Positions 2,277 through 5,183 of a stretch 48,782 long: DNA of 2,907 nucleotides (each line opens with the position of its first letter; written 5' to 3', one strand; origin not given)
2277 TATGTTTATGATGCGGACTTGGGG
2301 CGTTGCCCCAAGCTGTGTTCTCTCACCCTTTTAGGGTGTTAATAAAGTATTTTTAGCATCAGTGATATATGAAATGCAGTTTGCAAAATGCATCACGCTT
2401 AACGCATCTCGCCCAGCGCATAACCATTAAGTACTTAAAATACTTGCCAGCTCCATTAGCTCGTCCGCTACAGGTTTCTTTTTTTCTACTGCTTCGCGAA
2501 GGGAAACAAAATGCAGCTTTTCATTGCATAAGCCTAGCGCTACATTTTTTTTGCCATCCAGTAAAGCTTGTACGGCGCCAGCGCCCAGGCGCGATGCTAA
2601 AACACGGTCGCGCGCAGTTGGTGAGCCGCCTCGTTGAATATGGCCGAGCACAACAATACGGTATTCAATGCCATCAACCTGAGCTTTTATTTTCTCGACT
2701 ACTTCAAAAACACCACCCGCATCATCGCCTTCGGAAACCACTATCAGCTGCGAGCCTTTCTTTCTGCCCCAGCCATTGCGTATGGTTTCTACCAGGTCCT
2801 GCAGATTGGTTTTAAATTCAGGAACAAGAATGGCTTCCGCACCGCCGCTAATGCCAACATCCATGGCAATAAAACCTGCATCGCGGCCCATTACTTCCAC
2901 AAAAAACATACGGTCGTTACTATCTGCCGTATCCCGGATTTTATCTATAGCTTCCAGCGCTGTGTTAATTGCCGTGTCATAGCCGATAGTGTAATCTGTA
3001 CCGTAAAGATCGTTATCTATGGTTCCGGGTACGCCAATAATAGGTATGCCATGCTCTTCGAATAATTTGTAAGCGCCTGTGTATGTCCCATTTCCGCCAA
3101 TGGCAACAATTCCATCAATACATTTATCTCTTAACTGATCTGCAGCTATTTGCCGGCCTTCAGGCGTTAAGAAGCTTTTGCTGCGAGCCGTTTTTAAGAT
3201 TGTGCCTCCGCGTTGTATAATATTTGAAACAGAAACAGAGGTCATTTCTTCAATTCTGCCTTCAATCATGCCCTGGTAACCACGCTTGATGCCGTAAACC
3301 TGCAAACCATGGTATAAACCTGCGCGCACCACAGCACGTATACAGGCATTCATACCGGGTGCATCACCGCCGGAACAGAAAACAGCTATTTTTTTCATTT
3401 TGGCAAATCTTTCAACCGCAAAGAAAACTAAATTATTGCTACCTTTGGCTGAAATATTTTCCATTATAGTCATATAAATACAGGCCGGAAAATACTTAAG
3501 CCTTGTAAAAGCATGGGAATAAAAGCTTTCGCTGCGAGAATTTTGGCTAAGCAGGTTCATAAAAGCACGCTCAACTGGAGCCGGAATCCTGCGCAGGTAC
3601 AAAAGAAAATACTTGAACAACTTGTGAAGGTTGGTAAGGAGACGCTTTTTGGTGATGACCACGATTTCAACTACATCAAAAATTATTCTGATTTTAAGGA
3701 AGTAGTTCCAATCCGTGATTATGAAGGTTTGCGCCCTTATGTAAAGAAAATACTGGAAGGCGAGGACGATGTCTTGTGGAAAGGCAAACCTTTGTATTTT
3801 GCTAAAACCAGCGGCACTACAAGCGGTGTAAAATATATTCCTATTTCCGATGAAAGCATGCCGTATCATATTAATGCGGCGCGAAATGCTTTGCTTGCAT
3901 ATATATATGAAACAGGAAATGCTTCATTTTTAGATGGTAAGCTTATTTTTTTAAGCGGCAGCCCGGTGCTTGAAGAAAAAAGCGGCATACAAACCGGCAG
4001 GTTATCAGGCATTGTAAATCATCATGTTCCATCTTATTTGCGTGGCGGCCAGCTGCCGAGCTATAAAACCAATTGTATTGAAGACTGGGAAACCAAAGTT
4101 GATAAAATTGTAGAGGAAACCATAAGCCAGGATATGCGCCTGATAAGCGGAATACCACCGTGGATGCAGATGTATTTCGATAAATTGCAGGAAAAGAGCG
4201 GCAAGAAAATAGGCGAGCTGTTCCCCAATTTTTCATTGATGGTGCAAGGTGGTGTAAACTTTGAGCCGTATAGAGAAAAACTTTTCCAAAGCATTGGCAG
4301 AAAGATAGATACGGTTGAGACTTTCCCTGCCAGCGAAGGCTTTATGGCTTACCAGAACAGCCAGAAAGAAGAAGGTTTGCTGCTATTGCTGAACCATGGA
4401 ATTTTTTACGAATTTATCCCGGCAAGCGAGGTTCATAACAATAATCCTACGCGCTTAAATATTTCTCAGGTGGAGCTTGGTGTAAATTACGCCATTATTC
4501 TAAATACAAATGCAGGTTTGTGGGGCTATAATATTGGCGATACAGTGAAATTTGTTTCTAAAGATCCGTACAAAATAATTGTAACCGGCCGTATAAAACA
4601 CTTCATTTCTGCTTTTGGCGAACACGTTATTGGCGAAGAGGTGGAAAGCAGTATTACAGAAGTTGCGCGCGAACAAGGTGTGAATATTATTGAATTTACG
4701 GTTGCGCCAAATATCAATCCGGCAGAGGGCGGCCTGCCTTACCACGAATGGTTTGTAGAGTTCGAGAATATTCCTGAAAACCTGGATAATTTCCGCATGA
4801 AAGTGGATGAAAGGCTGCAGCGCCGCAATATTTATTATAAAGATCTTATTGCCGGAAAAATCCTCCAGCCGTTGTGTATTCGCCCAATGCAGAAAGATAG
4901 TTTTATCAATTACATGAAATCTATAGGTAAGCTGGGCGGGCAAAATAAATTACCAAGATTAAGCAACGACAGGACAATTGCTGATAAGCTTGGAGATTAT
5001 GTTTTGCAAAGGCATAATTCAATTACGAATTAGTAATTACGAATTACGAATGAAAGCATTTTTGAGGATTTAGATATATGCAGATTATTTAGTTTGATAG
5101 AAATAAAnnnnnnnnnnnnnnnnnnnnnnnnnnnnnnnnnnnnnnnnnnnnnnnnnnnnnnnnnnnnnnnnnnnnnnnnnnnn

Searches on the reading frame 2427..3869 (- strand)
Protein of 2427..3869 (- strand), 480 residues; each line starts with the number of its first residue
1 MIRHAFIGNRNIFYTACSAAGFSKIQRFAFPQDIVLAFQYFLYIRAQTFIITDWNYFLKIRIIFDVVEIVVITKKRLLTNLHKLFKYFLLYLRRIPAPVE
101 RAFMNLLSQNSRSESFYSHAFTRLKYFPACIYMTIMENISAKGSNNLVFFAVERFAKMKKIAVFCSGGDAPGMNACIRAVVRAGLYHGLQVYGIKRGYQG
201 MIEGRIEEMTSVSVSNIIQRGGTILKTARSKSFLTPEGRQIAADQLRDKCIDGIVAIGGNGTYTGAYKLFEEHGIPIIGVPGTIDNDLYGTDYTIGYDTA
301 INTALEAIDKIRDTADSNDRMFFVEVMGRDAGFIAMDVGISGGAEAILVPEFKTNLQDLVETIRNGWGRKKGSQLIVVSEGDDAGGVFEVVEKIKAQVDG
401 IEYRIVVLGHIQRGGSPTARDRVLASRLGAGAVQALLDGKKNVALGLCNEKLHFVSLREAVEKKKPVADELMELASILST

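Call 11: search_protein_families(library=pfam, proteins=[window:2427-3869:-], max_evalue=0.01)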
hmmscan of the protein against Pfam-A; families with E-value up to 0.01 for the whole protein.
window:2427-3869:- (480 aa): 2 families
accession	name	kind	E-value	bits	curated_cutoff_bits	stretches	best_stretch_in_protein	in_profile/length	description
PF00365.25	PFK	-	3.3e-105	351.8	30.9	1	160-436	1-277/277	Phosphofructokinase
PF01513.26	NAD_kinase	-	2.7e-06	28.2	25.5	1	242-281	64-103/130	ATP-NAD kinase N-terminal domain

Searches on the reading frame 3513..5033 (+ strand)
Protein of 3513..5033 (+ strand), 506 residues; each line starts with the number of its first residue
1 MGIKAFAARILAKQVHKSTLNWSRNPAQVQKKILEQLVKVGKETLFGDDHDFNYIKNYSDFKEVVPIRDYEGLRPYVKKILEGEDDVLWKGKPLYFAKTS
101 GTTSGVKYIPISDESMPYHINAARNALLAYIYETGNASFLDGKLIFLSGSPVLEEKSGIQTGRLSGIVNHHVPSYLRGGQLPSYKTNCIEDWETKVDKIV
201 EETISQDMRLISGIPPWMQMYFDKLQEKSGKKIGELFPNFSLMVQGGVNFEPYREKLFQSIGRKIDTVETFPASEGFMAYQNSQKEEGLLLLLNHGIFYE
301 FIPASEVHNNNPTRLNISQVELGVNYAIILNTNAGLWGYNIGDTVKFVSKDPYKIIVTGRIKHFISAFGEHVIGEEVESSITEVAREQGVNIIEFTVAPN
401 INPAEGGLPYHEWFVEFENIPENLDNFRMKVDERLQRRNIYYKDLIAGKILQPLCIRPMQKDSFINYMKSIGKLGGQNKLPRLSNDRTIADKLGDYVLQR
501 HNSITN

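Call 11: search_protein_families(library=pfam, proteins=[window:3513-5033:+], max_evalue=0.01)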
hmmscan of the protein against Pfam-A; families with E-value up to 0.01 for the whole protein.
window:3513-5033:+ (506 aa): 3 families
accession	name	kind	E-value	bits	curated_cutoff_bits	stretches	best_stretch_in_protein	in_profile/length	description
PF03321.19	GH3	-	3.3e-40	138.6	23.6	2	21-168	7-154/304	GH3 family N-terminal domain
PF23572.1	GH3_C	-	1e-16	62.1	23.6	1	375-487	1-118/119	GH3 family C-terminal domain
PF23571.1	GH3_M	-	4e-16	59.3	23.6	1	291-350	2-63/75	GH3 family central domain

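Call 51: search_protein_families(library=pfam, proteins=[L009:6554-8371:-, L009:5004-6398:-], max_evalue=10)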
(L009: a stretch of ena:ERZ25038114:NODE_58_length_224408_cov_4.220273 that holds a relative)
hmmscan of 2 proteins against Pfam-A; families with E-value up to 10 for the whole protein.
L009:6554-8371:- (605 aa): 0 families

L009:5004-6398:- (464 aa): 0 families

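Call 54: find_homologous_proteins(query=window:3513-5033:+, max_evalue=1e-50)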
Query window:3513-5033:+ (506 aa): 8000 proteins with E <= 1e-50 among 8000 candidates; the best 120 are listed.
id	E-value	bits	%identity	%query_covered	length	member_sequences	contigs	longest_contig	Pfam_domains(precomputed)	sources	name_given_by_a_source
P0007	0.0e+0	1070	92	100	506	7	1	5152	PF03321.20,PF23571.2,PF23572.2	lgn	-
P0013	1.9e-261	886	73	98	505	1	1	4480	PF03321.20,PF23571.2,PF23572.2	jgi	jgi:hypothetical protein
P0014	1.8e-256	870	72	99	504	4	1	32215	PF03321.20,PF23571.2,PF23572.2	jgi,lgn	jgi:hypothetical protein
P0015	2.2e-256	869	74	98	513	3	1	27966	PF03321.20,PF23571.2,PF23572.2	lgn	-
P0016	3.5e-256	869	73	98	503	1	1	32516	PF03321.20,PF23571.2,PF23572.2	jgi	-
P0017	1.3e-255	867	73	99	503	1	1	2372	PF03321.20,PF23571.2,PF23572.2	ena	-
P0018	9.9e-254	861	74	99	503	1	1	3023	PF03321.20,PF23571.2,PF23572.2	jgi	jgi:hypothetical protein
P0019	3.7e-253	859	74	98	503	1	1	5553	PF03321.20,PF23571.2,PF23572.2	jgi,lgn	-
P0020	4.0e-253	859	73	98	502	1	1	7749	PF03321.20,PF23571.2,PF23572.2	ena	-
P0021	9.8e-253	857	72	99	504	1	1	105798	PF03321.20,PF23571.2,PF23572.2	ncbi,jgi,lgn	-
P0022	1.6e-250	850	73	98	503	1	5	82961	PF03321.20,PF23571.2,PF23572.2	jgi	jgi:hypothetical protein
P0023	7.5e-248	841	72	99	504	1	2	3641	PF03321.20,PF23571.2,PF23572.2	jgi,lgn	-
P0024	6.4e-247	838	71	99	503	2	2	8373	PF03321.20,PF23571.2,PF23572.2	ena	-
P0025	4.0e-245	832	72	96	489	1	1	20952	PF03321.20,PF23571.2,PF23572.2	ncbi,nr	ncbi:MAG: GH3 auxin-responsive promoter family protein [Bacteroidetes bacterium]|nr:GH3 auxin-respon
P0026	2.3e-244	830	71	98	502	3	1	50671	PF03321.20,PF23571.2,PF23572.2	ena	-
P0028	1.9e-243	827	71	98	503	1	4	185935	PF03321.20,PF23571.2,PF23572.2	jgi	jgi:hypothetical protein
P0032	6.5e-237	805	70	97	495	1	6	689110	PF03321.20,PF23571.2,PF23572.2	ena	-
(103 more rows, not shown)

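Call 55: find_encoding_contigs(protein=P0021, flank=10000, max_places=2)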
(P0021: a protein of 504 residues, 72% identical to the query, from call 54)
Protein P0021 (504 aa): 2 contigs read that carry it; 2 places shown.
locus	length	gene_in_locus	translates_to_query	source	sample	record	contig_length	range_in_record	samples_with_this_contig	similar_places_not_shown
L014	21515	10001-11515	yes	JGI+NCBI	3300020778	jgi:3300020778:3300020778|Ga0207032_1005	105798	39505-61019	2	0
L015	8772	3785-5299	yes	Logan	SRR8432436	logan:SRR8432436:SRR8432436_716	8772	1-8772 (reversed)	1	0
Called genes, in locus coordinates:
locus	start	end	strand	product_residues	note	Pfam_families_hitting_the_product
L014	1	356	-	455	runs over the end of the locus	PF02321:OEP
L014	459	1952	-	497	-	PF02074:Peptidase_M32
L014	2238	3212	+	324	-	PF00365:PFK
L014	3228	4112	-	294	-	PF01370:Epimerase, PF04321:RmlD_sub_bind, PF16363:GDP_Man_Dehyd, PF02719:Polysacc_synt_2 (weak), PF07993:NAD_binding_4 (weak)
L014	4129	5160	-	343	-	PF01408:GFO_IDH_MocA, PF02629:CoA_binding (weak), PF02894:GFO_IDH_MocA_C, PF22725:GFO_IDH_MocA_C3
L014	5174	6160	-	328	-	PF01075:Glyco_transf_9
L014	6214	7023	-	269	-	PF14805:THDPS_N_2, PF00132:Hexapep, PF14602:Hexapep_2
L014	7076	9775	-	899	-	PF11832:DUF3352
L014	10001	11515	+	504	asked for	PF03321:GH3, PF23571:GH3_M, PF23572:GH3_C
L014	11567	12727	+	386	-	PF02670:DXP_reductoisom, PF08436:DXP_redisom_C, PF13288:DXPR_C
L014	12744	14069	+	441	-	PF02163:Peptidase_M50, PF13180:PDZ_2 (faint), PF17820:PDZ_6 (faint)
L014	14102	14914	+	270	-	-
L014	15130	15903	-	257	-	PF13505:OMP_b-brl, PF13568:OMP_b-brl_2 (faint)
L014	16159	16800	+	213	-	PF13568:OMP_b-brl_2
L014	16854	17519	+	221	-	PF13385:Laminin_G_3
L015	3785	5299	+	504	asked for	PF03321:GH3, PF23571:GH3_M, PF23572:GH3_C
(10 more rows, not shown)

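Call 56: find_encoding_contigs(protein=P0028, flank=10000, max_places=2)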
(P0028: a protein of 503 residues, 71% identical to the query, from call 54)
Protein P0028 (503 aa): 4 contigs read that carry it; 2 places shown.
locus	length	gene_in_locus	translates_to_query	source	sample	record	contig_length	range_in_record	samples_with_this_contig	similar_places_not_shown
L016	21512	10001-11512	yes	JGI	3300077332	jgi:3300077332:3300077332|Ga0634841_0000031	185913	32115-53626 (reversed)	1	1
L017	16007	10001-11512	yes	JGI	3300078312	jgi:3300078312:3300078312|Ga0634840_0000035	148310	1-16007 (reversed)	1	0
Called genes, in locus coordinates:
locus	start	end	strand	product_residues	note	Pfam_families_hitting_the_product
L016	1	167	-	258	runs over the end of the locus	PF00929:RNase_T, PF20600:ExoX-like_C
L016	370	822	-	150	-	-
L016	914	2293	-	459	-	PF01225:Mur_ligase, PF08245:Mur_ligase_M, PF02875:Mur_ligase_C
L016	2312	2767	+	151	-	-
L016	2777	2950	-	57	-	-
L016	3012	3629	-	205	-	PF01522:Polysacc_deac_1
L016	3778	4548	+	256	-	PF01145:Band_7, PF13421:Band_7_1 (weak)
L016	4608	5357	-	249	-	PF01381:HTH_3, PF12844:HTH_19, PF13443:HTH_26, PF13560:HTH_31, PF00717:Peptidase_S24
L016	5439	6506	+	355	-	PF04055:Radical_SAM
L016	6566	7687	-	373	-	PF00072:Response_reg, PF04397:LytTR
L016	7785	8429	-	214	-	PF07853:DUF1648, PF13630:SdpI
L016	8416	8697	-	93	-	PF12840:HTH_20, PF01022:HTH_5, PF08279:HTH_11 (weak), PF21476:PF0610-like_N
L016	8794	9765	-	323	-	PF00365:PFK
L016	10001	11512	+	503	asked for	PF03321:GH3, PF23571:GH3_M, PF23572:GH3_C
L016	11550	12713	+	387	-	PF01118:Semialdhyde_dh (faint), PF02670:DXP_reductoisom, PF08436:DXP_redisom_C, PF13288:DXPR_C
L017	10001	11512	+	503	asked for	PF03321:GH3, PF23571:GH3_M, PF23572:GH3_C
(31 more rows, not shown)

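Call 57: find_encoding_contigs(protein=P0032, flank=10000, max_places=2)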
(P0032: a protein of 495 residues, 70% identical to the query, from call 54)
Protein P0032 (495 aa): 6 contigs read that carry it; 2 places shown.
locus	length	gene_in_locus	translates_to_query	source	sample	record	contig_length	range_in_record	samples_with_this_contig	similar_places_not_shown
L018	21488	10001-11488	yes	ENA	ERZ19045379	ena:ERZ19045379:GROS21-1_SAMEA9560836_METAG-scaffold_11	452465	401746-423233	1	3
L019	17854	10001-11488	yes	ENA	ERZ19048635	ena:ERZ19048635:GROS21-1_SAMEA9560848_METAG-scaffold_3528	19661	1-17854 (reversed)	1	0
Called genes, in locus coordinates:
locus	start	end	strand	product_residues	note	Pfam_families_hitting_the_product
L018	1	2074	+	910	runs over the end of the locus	PF15902:Sortilin-Vps10 (faint), PF18962:Por_Secre_tail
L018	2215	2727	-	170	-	-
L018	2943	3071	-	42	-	-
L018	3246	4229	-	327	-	-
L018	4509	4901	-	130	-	-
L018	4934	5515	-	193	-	PF04542:Sigma70_r2, PF08281:Sigma70_r4_2, PF04545:Sigma70_r4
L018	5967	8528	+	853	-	PF17900:Peptidase_M1_N, PF01433:Peptidase_M1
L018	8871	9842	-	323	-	PF00365:PFK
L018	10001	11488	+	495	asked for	PF03321:GH3, PF23571:GH3_M, PF23572:GH3_C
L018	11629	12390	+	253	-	PF13568:OMP_b-brl_2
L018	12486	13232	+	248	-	PF13568:OMP_b-brl_2, PF13505:OMP_b-brl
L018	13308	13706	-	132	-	PF00072:Response_reg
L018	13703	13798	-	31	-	-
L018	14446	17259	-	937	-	PF25596:CPSase_L_D1, PF02222:ATP-grasp (weak), PF02786:CPSase_L_D2, PF02787:CPSase_L_D3, PF25596:CPSase_L_D1, PF02786:CPSase_L_D2, PF02222:ATP-grasp, PF07478:Dala_Dala_lig_C, +5 more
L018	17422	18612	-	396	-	PF25174:Beta-prop_THOC3 (faint), PF18962:Por_Secre_tail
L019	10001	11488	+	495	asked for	PF03321:GH3, PF23571:GH3_M, PF23572:GH3_C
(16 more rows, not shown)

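Call 94: search_protein_families(library=phrogs, proteins=[L009:6554-8371:-, L009:5004-6398:-], max_evalue=0.1)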
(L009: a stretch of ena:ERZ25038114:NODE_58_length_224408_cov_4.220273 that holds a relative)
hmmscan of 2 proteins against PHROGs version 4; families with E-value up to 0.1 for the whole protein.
L009:6554-8371:- (605 aa): 0 families

L009:5004-6398:- (464 aa): 0 families

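Call 95: search_protein_families(library=padloc, proteins=[L009:6554-8371:-, L009:5004-6398:-], max_evalue=0.001)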
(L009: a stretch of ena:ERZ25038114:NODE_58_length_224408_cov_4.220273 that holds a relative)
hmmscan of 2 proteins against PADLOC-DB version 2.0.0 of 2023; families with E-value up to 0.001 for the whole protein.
L009:6554-8371:- (605 aa): 0 families

L009:5004-6398:- (464 aa): 0 families
